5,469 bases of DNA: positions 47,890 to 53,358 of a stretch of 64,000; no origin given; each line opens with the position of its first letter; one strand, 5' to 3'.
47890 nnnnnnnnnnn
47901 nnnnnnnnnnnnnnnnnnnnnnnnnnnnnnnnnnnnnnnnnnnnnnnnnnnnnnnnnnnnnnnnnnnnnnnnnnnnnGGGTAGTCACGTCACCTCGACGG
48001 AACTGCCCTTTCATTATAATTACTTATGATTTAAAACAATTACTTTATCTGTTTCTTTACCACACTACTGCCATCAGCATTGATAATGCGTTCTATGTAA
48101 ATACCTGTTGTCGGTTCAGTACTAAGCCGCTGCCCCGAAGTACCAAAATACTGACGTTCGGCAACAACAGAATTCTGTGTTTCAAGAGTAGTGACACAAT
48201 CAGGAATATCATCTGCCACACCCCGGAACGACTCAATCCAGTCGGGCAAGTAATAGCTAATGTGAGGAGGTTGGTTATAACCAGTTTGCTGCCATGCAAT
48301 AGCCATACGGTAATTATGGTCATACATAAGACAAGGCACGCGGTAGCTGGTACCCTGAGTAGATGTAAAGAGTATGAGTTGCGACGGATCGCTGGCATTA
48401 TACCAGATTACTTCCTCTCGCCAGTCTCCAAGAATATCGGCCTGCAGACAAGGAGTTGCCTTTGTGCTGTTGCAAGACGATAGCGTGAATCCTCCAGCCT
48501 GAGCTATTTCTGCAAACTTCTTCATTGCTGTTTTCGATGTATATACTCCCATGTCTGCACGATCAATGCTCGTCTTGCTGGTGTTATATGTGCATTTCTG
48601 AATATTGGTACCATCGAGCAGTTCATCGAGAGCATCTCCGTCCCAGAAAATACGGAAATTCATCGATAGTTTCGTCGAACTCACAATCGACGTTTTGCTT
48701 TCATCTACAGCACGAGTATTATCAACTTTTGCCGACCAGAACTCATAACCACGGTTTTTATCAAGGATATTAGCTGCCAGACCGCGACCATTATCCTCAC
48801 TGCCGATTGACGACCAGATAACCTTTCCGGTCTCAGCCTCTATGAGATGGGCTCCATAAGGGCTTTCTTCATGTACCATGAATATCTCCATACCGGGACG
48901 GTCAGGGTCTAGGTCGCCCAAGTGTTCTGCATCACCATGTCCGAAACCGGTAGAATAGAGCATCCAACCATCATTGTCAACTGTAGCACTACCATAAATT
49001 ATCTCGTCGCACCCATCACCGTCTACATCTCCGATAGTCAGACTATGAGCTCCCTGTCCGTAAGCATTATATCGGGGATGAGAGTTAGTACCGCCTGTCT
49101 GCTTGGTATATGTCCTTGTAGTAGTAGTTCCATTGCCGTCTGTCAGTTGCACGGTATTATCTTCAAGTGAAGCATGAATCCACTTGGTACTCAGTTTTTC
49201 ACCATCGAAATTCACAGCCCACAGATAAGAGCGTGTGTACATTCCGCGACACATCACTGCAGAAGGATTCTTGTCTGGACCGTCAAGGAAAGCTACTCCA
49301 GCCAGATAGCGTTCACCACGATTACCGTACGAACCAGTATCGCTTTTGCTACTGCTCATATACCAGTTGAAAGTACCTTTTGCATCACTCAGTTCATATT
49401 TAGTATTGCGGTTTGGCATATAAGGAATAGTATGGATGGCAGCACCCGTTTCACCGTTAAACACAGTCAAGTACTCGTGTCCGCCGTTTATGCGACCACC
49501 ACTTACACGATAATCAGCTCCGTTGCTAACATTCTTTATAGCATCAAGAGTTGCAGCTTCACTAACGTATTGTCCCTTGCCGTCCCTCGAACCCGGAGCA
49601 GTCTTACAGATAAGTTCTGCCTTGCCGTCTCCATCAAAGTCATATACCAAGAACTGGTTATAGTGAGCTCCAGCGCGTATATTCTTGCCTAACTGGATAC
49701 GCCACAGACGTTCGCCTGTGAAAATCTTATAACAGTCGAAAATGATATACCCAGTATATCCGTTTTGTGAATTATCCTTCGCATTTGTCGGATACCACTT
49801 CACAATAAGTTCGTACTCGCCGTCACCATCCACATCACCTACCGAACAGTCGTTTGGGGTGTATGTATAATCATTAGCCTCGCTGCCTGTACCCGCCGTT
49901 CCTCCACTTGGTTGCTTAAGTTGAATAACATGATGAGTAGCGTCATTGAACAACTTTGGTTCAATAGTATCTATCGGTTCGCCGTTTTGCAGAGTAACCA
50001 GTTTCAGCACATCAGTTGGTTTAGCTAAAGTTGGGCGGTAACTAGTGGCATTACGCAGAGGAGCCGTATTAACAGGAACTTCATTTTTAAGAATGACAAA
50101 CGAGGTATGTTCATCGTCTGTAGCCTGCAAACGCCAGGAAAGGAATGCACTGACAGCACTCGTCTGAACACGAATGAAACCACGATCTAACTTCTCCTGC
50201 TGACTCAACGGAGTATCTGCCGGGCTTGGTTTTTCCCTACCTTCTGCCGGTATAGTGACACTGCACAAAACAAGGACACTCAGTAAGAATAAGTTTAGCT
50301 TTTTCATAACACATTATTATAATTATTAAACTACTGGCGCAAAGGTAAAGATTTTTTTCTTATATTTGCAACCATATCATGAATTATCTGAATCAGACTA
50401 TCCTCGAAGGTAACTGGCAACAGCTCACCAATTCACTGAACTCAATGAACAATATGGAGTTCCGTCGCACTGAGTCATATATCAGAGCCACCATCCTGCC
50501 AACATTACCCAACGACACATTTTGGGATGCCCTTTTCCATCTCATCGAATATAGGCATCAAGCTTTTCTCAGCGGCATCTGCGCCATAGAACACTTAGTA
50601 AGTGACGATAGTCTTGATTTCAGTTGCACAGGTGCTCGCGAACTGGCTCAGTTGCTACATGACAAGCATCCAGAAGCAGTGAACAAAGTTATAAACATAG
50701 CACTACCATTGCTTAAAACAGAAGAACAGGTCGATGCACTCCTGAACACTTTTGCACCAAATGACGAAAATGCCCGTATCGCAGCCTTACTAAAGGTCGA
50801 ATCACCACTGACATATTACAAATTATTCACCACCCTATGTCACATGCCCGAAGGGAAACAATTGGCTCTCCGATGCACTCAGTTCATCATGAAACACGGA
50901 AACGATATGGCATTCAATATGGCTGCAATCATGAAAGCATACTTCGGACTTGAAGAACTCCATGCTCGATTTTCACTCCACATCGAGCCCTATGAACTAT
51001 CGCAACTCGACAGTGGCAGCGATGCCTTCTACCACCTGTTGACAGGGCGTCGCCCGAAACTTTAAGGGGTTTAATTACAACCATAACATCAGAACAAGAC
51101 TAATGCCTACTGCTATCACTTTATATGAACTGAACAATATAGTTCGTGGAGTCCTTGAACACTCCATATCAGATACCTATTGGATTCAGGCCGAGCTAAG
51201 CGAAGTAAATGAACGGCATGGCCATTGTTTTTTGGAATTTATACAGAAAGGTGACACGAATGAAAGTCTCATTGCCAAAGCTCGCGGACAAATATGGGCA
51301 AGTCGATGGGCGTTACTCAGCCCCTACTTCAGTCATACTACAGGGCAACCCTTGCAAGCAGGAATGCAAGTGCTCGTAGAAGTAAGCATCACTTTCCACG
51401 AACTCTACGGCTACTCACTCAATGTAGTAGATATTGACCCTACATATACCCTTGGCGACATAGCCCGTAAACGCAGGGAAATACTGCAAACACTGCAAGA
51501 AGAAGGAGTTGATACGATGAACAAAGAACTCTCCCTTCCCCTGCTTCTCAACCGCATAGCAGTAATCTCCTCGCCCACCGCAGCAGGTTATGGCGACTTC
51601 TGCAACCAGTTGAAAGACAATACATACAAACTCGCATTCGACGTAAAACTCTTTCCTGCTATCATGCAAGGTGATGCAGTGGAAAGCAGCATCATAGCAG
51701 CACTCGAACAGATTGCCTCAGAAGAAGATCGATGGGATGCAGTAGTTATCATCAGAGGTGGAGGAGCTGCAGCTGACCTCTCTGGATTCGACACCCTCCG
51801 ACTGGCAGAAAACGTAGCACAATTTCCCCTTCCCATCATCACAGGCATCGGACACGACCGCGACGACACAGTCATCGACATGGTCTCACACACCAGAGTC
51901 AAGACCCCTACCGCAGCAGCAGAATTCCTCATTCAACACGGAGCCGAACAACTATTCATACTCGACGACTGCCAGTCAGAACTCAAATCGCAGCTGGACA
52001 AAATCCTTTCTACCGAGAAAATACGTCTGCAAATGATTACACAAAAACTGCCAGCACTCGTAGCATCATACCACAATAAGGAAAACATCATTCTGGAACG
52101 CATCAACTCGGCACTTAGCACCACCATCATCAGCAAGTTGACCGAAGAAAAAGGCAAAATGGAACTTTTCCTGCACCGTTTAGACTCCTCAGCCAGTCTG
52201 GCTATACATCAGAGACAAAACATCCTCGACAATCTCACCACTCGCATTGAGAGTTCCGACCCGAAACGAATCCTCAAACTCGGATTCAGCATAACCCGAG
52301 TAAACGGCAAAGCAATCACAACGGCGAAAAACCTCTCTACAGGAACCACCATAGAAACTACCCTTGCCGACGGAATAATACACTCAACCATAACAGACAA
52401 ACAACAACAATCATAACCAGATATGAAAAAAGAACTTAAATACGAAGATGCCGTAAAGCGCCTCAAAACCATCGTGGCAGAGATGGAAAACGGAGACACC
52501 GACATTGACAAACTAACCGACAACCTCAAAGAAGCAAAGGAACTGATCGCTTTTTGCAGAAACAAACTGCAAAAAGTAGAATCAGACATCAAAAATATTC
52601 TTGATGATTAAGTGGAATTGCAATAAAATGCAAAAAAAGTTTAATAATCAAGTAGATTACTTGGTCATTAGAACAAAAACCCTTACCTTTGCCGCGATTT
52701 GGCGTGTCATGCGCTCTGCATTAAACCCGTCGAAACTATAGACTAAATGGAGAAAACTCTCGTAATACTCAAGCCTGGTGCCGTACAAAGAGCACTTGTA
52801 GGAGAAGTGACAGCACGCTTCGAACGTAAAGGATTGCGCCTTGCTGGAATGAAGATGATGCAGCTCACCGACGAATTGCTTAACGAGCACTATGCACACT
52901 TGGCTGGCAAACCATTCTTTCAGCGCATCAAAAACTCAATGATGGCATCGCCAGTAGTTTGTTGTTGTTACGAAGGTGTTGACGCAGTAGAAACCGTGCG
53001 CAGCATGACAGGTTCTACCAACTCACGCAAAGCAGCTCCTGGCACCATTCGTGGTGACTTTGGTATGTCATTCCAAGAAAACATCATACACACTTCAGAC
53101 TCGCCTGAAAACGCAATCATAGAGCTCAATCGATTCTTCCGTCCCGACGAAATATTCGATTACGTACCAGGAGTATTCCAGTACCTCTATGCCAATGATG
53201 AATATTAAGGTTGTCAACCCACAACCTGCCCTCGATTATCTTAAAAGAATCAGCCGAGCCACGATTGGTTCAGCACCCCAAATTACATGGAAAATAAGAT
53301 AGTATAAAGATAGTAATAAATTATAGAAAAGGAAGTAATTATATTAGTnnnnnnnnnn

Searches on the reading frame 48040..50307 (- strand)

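Call 56: search_protein_families(library=pfam, proteins=[window:48040-50307:-], max_evalue=0.00001)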
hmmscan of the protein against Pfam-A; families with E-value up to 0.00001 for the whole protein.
window:48040-50307:- (755 aa): 4 families
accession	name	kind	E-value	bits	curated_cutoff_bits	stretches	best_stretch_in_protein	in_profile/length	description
PF21348.3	RGL11_C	-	2.7e-167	557.9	27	2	408-689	223-482/490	Rhamnogalacturonan lyase family 11, C-terminal domain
PF18370.7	RGI_lyase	-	7.1e-13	49.2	27.8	1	36-114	2-79/86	Rhamnogalacturonan I lyases beta-sheet domain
PF01839.29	FG-GAP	-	1.1e-10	41.6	22.1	0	421-443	3-25/37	FG-GAP repeat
PF13517.12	FG-GAP_3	-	2.7e-09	37.9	26.9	0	382-437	14-60/61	FG-GAP-like repeat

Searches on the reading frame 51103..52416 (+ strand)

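Call 56: search_protein_families(library=pfam, proteins=[window:51103-52416:+], max_evalue=0.00001)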
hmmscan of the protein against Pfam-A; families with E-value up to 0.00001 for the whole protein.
window:51103-52416:+ (437 aa): 2 families
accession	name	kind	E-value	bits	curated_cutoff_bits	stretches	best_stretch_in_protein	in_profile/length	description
PF02601.20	Exonuc_VII_L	-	5.6e-71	240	35.9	1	140-428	5-314/315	Exonuclease VII, large subunit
PF13742.12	tRNA_anti_2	-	1.6e-16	60.8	27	1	6-112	2-95/95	OB-fold nucleic acid binding domain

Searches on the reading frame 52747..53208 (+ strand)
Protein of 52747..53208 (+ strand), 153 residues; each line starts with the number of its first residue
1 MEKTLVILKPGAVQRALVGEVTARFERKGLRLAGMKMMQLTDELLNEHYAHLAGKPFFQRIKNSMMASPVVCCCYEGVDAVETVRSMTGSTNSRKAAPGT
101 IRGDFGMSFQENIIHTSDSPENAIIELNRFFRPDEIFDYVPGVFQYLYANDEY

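Call 57: search_protein_families(library=pfam, proteins=[window:52747-53208:+], max_evalue=0.00001)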
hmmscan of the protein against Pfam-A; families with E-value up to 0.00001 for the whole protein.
window:52747-53208:+ (153 aa): 1 family
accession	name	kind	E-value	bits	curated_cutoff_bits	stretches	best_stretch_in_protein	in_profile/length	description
PF00334.24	NDK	-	7.3e-51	172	27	1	2-136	1-135/135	Nucleoside diphosphate kinase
